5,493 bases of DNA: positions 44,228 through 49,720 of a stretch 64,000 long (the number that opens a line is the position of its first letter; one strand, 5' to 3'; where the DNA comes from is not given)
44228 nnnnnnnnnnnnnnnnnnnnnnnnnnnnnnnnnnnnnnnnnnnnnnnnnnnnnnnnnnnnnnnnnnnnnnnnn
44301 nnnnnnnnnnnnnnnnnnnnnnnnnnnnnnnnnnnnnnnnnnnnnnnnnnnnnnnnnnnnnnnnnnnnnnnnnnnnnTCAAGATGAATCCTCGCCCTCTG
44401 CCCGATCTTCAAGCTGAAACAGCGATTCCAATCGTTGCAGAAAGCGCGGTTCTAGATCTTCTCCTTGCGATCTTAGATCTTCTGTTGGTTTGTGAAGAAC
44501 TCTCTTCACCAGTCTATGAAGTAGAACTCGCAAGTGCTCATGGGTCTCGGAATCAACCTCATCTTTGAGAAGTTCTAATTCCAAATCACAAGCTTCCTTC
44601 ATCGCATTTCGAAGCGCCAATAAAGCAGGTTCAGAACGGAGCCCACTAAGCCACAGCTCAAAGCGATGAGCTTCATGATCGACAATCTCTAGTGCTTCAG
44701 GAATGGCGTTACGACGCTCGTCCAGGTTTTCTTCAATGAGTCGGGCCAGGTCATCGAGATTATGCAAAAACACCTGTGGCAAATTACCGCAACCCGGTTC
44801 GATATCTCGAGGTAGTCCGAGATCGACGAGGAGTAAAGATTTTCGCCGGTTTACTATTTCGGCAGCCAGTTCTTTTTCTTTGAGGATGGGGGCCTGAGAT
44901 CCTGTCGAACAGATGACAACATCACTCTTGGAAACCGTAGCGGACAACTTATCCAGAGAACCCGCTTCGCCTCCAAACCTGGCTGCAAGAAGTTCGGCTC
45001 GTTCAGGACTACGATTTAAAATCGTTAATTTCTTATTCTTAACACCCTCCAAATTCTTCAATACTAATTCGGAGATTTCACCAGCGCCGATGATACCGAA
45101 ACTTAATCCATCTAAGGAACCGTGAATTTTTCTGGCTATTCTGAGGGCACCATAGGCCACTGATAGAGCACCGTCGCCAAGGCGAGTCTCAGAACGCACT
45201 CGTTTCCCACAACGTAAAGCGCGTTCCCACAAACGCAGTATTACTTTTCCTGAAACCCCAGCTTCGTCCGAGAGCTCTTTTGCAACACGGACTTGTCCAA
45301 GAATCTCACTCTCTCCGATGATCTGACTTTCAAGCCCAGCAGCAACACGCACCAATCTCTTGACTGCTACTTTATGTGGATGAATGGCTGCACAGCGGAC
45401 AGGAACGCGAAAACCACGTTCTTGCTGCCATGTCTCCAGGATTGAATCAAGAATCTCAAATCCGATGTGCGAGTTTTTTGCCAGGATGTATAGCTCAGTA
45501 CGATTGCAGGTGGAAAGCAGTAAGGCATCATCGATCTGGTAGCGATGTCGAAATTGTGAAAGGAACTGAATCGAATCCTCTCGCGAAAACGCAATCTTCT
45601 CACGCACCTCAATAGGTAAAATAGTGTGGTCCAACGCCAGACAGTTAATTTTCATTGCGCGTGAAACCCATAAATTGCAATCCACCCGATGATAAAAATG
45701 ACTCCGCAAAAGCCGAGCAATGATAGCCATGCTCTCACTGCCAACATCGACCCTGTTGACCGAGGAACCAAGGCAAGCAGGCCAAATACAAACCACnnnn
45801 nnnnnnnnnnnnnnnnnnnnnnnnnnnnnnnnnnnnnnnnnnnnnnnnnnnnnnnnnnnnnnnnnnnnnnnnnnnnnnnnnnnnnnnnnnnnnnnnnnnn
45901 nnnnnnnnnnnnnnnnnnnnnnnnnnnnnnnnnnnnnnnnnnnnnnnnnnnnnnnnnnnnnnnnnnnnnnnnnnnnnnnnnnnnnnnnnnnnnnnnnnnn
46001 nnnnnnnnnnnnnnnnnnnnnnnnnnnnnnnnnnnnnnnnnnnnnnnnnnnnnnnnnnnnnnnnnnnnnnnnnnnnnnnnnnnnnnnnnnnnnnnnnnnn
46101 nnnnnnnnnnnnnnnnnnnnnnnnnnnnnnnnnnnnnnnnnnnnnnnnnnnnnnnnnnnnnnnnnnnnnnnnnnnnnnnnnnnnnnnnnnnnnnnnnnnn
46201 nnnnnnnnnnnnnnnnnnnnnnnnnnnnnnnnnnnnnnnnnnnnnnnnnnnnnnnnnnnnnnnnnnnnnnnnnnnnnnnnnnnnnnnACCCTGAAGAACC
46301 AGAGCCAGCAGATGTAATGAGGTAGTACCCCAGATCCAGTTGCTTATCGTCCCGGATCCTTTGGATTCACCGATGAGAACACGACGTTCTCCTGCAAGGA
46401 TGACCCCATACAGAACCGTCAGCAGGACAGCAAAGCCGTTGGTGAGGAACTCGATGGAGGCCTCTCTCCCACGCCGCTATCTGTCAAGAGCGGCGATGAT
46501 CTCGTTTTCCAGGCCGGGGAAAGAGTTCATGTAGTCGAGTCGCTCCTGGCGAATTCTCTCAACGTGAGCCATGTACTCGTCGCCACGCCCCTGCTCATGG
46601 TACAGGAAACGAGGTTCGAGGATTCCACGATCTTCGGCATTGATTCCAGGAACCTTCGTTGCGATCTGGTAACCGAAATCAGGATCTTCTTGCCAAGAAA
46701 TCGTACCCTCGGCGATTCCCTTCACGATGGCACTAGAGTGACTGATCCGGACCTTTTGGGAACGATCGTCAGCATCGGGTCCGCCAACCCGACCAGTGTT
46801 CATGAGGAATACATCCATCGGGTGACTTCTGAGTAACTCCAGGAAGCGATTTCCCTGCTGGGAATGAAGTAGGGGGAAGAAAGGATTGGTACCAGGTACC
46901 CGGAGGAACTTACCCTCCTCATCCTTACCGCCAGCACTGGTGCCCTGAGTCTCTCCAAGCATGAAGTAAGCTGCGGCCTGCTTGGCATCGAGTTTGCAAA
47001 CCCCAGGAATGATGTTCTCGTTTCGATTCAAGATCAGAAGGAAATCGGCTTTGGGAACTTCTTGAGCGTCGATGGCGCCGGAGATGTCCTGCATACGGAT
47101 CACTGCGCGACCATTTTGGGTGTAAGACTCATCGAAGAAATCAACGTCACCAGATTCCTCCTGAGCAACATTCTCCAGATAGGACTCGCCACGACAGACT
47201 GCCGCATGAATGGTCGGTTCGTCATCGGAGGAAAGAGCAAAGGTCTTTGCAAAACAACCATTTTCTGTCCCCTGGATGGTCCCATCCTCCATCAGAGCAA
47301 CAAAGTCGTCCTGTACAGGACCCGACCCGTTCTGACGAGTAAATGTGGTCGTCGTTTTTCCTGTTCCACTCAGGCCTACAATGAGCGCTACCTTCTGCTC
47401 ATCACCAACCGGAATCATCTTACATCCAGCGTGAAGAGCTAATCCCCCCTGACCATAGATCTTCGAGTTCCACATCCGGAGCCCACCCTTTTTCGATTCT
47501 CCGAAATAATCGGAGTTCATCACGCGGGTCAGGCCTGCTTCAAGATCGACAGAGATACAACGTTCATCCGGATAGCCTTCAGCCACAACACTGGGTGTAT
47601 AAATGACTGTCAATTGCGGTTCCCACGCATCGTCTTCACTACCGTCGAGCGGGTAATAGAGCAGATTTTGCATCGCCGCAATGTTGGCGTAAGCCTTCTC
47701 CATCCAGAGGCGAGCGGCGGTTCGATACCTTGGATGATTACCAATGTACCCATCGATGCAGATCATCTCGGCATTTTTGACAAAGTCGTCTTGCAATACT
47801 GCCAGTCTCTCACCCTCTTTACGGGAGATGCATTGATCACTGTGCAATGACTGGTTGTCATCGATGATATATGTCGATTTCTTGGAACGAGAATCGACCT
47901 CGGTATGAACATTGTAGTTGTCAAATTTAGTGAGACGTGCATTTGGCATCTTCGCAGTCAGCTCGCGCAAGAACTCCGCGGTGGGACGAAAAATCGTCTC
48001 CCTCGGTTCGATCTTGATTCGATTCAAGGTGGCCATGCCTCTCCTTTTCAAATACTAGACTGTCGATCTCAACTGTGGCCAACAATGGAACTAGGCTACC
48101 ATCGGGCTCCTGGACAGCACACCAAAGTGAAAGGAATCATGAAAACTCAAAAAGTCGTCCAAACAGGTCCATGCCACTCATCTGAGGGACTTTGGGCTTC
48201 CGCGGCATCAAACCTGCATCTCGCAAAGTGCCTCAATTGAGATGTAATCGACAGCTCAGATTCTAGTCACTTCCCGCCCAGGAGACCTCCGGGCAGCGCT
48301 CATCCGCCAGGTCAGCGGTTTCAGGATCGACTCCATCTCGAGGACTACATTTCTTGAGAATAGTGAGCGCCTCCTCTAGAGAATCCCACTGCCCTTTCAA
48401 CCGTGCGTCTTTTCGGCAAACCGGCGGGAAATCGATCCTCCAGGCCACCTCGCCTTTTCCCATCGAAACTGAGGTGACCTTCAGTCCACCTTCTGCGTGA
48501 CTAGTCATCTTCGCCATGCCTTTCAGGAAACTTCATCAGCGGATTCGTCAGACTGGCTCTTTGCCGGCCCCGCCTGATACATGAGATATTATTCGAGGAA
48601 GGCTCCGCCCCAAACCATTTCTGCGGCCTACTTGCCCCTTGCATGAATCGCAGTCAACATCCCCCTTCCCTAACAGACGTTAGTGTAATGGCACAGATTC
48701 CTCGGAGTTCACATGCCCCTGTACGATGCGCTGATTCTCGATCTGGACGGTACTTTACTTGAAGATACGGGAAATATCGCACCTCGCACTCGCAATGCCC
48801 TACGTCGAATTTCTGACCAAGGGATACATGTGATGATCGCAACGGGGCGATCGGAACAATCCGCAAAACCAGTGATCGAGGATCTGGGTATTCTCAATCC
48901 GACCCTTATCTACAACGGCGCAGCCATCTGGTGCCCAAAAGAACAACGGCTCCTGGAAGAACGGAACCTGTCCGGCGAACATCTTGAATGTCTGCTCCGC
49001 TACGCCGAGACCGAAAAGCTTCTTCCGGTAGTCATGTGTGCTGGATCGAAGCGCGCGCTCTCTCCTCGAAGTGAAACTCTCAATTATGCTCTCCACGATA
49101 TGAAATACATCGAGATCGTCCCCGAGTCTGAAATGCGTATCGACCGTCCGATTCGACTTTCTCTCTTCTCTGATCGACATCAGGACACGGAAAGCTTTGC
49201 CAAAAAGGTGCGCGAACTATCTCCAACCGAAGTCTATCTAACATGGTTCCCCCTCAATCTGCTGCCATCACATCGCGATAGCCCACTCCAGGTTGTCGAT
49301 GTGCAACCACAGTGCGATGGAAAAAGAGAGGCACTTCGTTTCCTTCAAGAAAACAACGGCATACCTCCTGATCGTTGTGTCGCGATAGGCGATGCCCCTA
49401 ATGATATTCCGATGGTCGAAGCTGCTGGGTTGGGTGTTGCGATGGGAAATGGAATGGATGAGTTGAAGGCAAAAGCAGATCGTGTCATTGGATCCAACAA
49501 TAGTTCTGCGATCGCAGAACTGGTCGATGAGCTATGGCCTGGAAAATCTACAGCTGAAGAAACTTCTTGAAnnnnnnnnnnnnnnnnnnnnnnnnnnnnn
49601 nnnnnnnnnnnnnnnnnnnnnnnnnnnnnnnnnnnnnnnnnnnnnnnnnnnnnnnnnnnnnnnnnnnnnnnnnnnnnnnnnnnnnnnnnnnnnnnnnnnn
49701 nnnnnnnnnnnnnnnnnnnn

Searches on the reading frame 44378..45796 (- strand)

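Call 18: search_protein_families(library=pfam, proteins=[window:44378-45796:-], max_evalue=0.001)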
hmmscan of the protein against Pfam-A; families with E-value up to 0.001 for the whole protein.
window:44378-45796:- (472 aa): 4 families
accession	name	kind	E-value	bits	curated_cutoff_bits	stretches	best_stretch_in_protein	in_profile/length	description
PF05201.20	GlutR_N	-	9.6e-38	129.8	27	1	54-204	2-151/151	Glutamyl-tRNAGlu reductase, N-terminal domain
PF01488.26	Shikimate_DH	-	9.9e-34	116.8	24.3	1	220-352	2-137/138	Shikimate / quinate 5-dehydrogenase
PF00745.25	GlutR_dimer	-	7.2e-15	55.6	22.9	1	367-462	1-99/99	Glutamyl-tRNAGlu reductase, dimerisation domain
PF03807.23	F420_oxidored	-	0.00024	22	21.6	1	233-301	2-70/94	NADP oxidoreductase coenzyme F420-dependent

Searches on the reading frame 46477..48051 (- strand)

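Call 18: search_protein_families(library=pfam, proteins=[window:46477-48051:-], max_evalue=0.001)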
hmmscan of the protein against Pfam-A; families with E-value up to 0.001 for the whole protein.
window:46477-48051:- (524 aa): 1 family
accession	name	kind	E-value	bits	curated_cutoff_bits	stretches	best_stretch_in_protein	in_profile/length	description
PF01293.25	PEPCK_ATP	-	7.7e-77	259.4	26.5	1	23-472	7-464/465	Phosphoenolpyruvate carboxykinase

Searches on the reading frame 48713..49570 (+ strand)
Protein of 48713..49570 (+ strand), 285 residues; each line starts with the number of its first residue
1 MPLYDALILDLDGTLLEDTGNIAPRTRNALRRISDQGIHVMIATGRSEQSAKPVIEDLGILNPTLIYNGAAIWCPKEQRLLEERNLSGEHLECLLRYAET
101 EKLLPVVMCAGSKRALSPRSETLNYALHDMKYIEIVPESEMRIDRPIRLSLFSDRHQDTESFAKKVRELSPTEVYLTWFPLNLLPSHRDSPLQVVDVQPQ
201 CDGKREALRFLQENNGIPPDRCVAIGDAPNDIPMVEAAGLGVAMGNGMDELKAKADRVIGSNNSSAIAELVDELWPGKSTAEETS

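Call 18: search_protein_families(library=pfam, proteins=[window:48713-49570:+], max_evalue=0.001)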
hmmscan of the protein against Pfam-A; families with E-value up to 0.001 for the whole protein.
window:48713-49570:+ (285 aa): 7 families
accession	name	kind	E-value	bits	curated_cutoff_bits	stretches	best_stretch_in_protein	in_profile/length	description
PF08282.18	Hydrolase_3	-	6.5e-52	177.2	20.9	1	7-269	1-253/255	haloacid dehalogenase-like hydrolase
PF05116.19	S6PP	-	1.1e-16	61.6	20.3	2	193-254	155-216/247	Sucrose-6F-phosphate phosphohydrolase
PF00702.32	Hydrolase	-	2.3e-12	48.2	26.4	1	202-239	158-191/191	haloacid dehalogenase-like hydrolase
PF12710.13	HAD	-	2.3e-08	35.2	27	0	203-235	152-188/189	haloacid dehalogenase-like hydrolase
PF13419.12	HAD_2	-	7.9e-05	23.3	23.8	0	207-243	140-176/178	Haloacid dehalogenase-like hydrolase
PF13344.12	Hydrolase_6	-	0.00052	20.5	27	0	8-58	2-51/101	Haloacid dehalogenase-like hydrolase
PF02358.22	Trehalose_PPase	-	0.0007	19.2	27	0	193-231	155-196/235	Trehalose-phosphatase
